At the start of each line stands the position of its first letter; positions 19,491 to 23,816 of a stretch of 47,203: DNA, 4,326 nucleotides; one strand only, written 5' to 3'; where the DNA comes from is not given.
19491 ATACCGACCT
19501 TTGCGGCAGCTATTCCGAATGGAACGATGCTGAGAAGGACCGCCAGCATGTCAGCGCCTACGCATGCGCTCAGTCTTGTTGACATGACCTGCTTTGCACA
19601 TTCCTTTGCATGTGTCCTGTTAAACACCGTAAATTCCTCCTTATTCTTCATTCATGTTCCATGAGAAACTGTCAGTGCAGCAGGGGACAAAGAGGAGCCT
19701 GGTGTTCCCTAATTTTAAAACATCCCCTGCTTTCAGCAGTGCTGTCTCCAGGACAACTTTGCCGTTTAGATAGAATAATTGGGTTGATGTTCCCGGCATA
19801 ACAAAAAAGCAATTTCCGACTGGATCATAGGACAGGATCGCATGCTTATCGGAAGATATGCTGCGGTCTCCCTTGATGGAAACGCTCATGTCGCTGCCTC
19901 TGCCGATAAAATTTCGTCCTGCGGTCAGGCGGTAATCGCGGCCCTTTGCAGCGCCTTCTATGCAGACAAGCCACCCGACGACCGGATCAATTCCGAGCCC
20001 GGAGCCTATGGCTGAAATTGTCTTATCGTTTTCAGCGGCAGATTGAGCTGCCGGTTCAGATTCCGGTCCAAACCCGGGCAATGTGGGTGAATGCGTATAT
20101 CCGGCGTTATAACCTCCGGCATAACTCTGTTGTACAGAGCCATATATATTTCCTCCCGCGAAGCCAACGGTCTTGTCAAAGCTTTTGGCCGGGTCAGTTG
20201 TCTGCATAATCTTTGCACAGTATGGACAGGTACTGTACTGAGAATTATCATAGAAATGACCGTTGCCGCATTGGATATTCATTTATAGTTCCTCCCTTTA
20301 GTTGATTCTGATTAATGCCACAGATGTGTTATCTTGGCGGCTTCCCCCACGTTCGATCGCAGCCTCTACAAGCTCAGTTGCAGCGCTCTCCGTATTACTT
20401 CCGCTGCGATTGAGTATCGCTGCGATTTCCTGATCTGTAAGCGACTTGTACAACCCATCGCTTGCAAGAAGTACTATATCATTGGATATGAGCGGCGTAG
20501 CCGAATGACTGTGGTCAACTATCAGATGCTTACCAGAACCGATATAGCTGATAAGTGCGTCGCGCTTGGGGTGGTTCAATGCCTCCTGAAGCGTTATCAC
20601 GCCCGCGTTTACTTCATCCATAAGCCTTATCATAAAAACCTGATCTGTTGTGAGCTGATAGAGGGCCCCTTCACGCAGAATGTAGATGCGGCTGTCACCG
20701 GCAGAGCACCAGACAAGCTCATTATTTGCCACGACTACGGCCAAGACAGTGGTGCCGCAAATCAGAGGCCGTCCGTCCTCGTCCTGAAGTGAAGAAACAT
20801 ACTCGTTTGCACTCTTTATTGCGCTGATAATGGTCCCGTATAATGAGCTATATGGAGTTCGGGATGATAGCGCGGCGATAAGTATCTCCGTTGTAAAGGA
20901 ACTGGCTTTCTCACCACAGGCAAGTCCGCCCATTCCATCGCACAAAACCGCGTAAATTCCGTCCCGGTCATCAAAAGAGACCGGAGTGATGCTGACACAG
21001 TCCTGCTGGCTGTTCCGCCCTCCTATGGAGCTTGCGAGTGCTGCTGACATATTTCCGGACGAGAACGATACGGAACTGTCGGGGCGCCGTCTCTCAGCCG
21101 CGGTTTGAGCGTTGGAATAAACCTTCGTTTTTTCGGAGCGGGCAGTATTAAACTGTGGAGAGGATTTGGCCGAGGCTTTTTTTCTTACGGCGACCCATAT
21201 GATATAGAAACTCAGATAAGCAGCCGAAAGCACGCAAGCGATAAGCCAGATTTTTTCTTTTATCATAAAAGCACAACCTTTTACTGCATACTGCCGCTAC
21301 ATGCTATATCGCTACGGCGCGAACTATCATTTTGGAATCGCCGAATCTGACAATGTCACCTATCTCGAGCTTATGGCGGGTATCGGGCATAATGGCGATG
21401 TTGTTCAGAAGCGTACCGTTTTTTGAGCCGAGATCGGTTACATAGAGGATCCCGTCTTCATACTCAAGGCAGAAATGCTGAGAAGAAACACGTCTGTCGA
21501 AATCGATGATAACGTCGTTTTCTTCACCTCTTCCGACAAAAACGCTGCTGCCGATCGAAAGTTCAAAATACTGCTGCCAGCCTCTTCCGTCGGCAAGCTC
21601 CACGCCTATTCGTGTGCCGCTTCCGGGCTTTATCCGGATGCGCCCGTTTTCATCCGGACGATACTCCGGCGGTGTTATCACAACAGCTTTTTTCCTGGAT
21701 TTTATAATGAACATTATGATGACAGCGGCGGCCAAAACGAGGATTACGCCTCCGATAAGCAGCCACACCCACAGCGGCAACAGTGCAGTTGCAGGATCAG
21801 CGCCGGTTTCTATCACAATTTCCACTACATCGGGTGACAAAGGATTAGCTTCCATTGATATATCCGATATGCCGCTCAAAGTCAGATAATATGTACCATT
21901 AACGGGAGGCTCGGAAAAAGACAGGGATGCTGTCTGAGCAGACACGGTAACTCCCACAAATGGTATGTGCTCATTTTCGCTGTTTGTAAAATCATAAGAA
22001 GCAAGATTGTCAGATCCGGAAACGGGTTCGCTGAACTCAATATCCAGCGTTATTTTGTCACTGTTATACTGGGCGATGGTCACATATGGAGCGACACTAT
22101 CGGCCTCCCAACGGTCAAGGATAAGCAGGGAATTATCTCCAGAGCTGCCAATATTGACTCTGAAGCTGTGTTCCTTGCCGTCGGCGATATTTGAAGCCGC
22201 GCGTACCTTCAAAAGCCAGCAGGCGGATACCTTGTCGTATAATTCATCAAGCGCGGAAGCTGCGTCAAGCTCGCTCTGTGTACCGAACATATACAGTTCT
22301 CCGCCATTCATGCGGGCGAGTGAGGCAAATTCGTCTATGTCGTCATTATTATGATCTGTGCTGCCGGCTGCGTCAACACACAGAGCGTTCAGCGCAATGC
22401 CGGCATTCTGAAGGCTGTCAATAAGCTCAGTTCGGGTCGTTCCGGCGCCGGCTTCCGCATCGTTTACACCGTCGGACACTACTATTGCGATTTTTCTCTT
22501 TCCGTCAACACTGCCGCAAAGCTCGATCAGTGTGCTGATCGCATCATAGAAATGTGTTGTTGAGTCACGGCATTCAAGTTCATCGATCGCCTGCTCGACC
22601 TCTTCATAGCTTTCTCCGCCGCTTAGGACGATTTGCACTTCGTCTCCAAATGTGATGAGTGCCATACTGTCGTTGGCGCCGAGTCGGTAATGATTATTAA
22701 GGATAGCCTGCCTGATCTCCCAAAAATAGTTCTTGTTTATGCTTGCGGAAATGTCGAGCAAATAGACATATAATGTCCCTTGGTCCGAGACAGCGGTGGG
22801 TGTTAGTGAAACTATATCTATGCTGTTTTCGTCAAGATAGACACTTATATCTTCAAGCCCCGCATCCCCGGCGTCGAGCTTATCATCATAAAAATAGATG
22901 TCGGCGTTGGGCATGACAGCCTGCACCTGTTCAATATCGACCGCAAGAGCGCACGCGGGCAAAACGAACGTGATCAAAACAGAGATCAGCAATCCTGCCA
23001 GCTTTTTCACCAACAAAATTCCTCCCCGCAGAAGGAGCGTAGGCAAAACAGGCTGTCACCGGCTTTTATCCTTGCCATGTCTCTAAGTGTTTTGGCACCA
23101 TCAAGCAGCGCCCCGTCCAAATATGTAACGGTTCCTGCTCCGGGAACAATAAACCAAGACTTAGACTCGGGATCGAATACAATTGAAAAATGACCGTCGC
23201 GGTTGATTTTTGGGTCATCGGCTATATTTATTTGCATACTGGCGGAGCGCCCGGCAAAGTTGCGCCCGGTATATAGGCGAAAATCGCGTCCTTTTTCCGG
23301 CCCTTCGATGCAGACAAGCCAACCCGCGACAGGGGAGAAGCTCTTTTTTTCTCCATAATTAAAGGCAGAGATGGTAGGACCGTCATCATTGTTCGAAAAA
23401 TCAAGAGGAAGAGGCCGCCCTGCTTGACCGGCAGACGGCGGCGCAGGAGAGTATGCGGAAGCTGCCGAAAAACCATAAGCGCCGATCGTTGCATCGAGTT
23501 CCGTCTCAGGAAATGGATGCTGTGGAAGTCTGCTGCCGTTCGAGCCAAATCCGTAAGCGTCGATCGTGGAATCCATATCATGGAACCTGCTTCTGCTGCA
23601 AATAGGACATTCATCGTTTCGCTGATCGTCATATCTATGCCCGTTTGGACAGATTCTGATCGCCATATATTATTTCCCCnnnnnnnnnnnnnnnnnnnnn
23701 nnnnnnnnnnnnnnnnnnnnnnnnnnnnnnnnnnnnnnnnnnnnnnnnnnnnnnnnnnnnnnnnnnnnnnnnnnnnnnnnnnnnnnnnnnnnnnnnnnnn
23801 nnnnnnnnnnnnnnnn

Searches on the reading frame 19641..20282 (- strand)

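Call 4: search_protein_families(library=pfam, proteins=[window:19641-20282:-], max_evalue=0.01)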
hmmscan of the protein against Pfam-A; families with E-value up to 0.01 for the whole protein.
window:19641-20282:- (213 aa): 2 families
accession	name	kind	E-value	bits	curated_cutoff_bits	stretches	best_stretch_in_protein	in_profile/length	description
PF00498.31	FHA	-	9.1e-08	32.9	20.7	1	126-192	3-67/67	FHA domain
PF16697.10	Yop-YscD_cpl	-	2.6e-06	28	33.2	1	108-200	3-92/94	Inner membrane component of T3SS, cytoplasmic domain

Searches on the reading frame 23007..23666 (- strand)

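Call 5: search_protein_families(library=pfam, proteins=[window:23007-23666:-], max_evalue=0.01)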
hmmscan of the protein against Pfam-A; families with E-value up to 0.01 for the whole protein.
window:23007-23666:- (219 aa): 1 family
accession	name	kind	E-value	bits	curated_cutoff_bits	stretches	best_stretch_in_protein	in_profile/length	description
PF16697.10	Yop-YscD_cpl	-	0.00017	22.2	33.2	1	120-210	3-91/94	Inner membrane component of T3SS, cytoplasmic domain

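Call 64: search_protein_families(library=pfam, proteins=[window:23007-23666:-], max_evalue=1)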
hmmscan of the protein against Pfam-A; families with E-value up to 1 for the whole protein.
window:23007-23666:- (219 aa): 1 family
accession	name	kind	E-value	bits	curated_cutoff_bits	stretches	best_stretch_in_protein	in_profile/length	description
PF16697.10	Yop-YscD_cpl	-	0.00017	22.2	33.2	1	120-210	3-91/94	Inner membrane component of T3SS, cytoplasmic domain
